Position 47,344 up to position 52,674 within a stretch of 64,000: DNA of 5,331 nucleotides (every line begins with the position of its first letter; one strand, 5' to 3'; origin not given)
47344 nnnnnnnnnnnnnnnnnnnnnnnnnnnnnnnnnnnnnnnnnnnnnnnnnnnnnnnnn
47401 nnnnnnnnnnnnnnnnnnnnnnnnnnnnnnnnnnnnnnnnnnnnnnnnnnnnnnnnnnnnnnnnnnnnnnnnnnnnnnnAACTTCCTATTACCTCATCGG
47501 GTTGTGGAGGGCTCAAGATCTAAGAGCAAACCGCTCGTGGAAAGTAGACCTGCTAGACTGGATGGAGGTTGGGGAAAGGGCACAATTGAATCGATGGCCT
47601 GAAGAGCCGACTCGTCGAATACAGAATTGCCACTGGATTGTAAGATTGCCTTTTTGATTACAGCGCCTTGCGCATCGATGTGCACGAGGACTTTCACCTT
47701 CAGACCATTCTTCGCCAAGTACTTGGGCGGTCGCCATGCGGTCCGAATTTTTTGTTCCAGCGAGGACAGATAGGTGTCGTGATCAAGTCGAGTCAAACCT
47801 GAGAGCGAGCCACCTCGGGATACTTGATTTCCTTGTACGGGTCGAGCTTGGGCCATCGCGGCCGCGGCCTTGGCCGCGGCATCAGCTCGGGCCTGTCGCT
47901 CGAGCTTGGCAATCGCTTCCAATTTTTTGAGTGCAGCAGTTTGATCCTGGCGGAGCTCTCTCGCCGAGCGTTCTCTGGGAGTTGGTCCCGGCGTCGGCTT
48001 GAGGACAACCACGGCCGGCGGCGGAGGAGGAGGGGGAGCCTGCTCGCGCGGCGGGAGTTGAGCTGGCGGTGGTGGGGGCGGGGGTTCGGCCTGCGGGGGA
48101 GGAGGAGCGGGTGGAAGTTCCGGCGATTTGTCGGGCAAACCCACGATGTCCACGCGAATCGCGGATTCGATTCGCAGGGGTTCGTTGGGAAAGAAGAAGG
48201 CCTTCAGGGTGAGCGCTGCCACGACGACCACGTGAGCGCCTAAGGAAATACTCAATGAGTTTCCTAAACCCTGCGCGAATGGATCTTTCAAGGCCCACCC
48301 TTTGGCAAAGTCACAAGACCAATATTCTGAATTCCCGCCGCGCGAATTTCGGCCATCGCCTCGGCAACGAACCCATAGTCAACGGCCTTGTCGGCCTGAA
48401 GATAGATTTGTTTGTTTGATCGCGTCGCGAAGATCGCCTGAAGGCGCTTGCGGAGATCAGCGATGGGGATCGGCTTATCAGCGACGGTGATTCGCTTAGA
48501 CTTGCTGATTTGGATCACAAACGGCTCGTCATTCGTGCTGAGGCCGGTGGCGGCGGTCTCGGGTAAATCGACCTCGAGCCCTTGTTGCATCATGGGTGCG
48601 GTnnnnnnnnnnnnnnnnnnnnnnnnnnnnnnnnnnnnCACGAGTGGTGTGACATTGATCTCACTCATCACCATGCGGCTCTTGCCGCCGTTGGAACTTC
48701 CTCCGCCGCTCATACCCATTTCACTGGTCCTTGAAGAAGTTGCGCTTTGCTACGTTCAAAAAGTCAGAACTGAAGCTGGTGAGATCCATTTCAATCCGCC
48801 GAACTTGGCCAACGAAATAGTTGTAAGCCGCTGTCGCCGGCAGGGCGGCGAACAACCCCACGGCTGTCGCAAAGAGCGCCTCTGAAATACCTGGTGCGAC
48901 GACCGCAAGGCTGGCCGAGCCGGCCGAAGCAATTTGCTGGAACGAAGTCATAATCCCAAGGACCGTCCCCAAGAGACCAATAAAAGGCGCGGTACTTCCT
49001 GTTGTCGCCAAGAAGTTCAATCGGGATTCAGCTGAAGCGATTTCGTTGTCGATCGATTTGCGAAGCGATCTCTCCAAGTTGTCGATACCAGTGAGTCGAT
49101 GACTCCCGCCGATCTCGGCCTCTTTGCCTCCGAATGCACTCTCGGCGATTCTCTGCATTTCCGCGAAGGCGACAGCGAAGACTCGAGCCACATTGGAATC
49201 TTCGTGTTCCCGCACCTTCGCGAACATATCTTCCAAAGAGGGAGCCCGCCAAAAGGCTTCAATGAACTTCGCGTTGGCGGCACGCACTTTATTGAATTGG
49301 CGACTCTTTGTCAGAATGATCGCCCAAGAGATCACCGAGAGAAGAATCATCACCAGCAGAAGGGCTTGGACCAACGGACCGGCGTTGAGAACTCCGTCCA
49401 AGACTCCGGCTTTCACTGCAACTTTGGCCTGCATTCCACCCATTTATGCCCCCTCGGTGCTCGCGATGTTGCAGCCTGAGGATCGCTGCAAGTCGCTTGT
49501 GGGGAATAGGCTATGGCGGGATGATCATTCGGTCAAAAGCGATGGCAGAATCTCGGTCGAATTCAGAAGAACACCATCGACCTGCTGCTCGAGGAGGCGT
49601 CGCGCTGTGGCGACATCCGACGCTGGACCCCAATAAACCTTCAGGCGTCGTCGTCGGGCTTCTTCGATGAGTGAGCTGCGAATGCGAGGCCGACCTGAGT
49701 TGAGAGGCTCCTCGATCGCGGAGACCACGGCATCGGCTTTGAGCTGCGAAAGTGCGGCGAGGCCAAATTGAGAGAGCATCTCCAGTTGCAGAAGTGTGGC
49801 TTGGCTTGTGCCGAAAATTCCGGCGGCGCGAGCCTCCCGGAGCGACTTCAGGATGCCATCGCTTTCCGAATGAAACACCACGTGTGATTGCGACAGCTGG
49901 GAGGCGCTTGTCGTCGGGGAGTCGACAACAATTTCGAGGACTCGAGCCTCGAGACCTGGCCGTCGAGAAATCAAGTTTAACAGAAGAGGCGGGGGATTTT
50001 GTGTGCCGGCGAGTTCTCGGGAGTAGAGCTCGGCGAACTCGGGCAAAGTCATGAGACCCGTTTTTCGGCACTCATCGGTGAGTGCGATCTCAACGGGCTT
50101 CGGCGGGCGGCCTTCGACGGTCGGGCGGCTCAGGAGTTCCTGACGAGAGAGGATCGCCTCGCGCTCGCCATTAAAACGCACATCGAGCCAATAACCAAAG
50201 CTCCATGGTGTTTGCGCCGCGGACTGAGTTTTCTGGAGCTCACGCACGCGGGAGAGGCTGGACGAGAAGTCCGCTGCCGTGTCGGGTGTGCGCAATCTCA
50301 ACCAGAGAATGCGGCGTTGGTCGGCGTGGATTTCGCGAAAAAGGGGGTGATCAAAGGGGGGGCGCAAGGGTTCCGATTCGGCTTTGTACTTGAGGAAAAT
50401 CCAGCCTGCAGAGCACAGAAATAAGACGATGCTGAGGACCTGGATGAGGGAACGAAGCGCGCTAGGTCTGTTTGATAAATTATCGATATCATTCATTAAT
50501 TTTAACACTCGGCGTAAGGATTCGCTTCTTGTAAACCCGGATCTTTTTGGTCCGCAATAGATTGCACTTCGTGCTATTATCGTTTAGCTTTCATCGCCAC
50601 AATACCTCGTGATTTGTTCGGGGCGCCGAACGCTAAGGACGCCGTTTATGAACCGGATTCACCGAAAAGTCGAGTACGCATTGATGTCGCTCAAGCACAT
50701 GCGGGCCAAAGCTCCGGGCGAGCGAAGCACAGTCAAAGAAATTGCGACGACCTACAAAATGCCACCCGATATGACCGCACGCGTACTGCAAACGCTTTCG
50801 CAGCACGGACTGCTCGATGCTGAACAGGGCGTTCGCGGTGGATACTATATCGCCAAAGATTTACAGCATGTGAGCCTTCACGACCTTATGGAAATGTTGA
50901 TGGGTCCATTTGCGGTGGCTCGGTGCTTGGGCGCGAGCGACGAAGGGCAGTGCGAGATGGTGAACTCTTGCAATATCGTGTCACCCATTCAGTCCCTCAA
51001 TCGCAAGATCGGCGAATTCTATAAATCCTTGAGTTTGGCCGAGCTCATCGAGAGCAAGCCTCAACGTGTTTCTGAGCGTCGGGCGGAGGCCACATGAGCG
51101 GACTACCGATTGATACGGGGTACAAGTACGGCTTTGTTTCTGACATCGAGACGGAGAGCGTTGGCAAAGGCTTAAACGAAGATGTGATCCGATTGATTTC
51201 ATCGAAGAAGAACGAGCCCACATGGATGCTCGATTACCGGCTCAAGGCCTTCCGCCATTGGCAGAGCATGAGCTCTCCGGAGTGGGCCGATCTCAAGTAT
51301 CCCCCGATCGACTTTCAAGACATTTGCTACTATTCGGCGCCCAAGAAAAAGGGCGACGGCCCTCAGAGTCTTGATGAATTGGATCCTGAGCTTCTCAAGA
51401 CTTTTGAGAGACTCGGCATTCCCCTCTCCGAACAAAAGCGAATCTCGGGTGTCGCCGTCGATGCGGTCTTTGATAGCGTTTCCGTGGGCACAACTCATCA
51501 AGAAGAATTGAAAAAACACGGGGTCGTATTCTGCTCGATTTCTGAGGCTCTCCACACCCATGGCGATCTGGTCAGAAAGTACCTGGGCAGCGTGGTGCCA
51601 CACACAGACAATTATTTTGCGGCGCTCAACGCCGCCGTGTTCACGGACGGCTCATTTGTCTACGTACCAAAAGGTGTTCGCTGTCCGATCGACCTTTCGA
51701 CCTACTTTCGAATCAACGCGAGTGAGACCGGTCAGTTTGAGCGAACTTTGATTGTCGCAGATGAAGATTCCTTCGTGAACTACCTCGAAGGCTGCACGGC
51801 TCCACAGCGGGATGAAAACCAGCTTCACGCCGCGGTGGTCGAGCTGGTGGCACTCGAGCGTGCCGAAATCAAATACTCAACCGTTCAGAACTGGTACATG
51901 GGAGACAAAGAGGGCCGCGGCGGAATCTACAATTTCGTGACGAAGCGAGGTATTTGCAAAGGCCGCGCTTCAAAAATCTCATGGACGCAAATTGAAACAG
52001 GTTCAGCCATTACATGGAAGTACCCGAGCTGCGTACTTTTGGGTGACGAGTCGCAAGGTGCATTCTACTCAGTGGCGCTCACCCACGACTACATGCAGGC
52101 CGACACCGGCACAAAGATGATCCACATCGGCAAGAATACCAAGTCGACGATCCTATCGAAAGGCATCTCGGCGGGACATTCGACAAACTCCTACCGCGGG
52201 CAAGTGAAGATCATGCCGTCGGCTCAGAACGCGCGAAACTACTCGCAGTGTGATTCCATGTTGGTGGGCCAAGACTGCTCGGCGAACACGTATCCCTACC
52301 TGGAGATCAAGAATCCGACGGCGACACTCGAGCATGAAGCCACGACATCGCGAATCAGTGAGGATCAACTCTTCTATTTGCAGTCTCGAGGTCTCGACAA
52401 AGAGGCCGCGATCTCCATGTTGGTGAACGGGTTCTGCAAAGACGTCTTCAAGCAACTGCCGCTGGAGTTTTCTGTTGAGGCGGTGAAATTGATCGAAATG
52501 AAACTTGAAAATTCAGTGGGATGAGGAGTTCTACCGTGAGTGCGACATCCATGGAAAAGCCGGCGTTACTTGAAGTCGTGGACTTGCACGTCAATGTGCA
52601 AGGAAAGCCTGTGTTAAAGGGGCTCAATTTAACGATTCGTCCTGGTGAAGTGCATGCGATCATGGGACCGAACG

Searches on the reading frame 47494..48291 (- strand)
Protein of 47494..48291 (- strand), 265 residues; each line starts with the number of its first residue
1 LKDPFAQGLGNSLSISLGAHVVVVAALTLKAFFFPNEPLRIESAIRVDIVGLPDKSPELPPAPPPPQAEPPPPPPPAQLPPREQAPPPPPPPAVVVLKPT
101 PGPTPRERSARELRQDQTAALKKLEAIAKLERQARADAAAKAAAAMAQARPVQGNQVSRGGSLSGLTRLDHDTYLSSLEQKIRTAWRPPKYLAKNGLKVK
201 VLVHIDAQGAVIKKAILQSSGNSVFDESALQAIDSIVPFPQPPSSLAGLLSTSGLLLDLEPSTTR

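Call 89: search_protein_families(library=pfam, proteins=[window:47494-48291:-], max_evalue=0.001)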
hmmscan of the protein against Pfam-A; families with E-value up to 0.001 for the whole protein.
window:47494-48291:- (265 aa): 2 families
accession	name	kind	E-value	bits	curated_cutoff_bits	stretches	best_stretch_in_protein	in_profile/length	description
PF13103.11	TonB_2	-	6.3e-16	58.7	22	1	172-243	2-72/85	TonB C terminal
PF03544.19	TonB_C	-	6.3e-07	30.2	24.6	1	198-242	17-61/79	Gram-negative bacterial TonB protein C-terminal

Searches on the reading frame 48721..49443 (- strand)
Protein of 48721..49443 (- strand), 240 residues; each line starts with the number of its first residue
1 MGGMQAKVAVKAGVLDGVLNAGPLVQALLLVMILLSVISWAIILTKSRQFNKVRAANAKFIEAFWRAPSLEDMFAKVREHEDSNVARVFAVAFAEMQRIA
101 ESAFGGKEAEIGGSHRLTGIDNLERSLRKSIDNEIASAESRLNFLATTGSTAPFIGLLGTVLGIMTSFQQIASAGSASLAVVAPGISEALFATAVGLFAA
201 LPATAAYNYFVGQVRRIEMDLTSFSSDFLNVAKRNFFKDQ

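Call 89: search_protein_families(library=pfam, proteins=[window:48721-49443:-], max_evalue=0.001)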
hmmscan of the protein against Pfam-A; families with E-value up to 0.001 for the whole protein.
window:48721-49443:- (240 aa): 1 family
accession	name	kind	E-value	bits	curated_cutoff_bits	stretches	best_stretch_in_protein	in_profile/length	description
PF01618.21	MotA_ExbB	-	5.5e-35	120.3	22.9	1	116-221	20-125/127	MotA/TolQ/ExbB proton channel family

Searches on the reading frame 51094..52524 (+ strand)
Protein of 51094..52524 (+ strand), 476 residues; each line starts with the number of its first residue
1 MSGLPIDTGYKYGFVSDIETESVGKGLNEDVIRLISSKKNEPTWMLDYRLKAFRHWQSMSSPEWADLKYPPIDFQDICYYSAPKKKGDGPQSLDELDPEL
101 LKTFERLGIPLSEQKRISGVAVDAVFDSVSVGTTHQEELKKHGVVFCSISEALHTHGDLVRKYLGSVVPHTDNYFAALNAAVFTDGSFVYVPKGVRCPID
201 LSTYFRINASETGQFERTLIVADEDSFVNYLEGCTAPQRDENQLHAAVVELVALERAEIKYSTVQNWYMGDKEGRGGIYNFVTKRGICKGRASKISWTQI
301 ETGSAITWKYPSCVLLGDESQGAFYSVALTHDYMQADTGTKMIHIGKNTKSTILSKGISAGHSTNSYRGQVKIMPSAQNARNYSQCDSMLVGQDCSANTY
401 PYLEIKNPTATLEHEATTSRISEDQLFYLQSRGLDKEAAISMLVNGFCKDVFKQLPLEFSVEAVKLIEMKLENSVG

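Call 89: search_protein_families(library=pfam, proteins=[window:51094-52524:+], max_evalue=0.001)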
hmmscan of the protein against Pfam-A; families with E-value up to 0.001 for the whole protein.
window:51094-52524:+ (476 aa): 2 families
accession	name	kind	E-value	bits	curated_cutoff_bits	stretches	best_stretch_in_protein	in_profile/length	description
PF01458.23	SUFBD_core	-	9.9e-80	267.8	27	1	205-447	1-232/232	SUF system FeS cluster assembly, SufBD core domain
PF19295.5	SufBD_N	-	2.1e-11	44.2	23.5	1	130-197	100-166/172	SufBD protein N-terminal region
